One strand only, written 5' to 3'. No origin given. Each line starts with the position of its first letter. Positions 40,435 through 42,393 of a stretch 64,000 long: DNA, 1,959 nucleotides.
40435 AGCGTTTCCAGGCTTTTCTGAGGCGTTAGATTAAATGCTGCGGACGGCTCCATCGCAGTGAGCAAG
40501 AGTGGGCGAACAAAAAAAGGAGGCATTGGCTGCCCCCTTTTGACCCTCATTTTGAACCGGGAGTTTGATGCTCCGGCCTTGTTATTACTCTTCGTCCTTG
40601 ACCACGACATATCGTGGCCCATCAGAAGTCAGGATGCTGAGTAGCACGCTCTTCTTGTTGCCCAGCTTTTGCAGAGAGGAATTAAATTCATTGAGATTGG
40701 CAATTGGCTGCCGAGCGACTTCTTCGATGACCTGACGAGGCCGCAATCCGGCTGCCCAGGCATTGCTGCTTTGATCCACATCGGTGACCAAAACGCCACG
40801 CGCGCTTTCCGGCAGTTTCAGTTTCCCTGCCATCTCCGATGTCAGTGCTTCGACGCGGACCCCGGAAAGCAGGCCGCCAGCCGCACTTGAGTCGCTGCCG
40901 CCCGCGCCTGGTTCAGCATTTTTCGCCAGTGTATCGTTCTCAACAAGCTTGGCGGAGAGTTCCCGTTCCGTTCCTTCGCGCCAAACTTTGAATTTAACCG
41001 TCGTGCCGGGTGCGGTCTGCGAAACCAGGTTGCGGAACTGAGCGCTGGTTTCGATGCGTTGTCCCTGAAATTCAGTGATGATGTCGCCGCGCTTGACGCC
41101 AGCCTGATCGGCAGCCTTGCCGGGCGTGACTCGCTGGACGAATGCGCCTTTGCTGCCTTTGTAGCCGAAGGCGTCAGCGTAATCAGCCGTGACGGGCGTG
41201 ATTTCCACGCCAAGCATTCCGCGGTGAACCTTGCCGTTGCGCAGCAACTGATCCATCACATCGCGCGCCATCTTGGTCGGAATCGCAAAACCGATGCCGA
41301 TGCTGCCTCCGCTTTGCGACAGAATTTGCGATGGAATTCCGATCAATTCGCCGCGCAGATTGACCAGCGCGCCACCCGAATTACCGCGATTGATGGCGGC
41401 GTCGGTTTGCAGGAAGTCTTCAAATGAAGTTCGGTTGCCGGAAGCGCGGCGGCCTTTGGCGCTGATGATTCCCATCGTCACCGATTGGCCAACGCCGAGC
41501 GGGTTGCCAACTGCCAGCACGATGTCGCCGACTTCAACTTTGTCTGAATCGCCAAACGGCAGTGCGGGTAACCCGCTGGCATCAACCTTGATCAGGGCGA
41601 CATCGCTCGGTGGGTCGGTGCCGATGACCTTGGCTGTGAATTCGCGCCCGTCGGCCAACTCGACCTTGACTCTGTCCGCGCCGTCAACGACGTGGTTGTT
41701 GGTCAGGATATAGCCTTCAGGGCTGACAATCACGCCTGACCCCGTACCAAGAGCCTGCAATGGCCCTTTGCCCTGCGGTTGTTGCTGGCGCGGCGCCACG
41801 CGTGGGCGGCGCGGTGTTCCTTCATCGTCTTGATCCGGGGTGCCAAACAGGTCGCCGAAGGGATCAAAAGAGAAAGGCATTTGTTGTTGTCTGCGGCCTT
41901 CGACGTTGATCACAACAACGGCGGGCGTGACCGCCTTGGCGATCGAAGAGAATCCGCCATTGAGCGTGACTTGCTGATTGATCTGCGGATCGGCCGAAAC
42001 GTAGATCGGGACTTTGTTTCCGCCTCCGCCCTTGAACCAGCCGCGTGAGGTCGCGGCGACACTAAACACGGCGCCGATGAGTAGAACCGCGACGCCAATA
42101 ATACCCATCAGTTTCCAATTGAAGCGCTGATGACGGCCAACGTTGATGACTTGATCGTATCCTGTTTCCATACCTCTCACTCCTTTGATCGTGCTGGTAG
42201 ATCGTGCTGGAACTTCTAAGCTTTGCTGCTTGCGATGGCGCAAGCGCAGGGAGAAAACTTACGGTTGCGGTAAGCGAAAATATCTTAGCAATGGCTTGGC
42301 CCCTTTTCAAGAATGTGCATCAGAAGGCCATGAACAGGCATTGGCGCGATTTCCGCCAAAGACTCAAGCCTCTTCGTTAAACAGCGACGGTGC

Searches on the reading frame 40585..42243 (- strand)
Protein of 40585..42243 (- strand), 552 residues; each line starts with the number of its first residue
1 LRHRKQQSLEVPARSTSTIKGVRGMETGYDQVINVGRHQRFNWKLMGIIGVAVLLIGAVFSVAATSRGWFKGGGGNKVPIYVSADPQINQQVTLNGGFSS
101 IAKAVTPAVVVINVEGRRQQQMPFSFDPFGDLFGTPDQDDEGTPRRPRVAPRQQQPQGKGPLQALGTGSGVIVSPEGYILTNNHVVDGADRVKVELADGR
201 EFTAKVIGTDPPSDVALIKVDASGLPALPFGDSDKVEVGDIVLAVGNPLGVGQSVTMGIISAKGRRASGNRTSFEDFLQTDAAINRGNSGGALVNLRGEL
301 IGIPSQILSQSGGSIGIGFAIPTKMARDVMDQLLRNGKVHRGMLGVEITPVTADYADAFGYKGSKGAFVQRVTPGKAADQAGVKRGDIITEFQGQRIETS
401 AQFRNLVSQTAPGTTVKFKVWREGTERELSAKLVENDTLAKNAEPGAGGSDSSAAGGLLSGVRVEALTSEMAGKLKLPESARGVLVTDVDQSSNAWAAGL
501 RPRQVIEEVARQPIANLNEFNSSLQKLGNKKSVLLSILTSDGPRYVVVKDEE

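Call 11: search_protein_families(library=pfam, proteins=[window:40585-42243:-], max_evalue=0.001)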
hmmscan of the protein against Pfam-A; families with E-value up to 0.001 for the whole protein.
window:40585-42243:- (552 aa): 7 families
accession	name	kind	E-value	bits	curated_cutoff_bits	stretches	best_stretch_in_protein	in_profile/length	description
PF13365.12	Trypsin_2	-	4.8e-37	128.3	27.6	1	168-303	1-144/144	Trypsin-like peptidase domain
PF13180.12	PDZ_2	-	8.5e-22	77.7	27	1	342-433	1-80/80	PDZ domain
PF00089.32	Trypsin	-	1e-19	71.7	20.6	1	167-329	26-219/220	Trypsin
PF17820.7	PDZ_6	-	2.7e-16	59.5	27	2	369-422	2-54/54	PDZ domain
PF00595.29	PDZ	-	4.4e-11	43.4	23.2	1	341-405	9-65/81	PDZ domain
PF10459.15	Peptidase_S46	-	8.4e-05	21.9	22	0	165-187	46-68/698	Peptidase S46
PF12812.13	PDZ_1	-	0.00076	19.9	28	0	461-527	12-75/78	PDZ-like domain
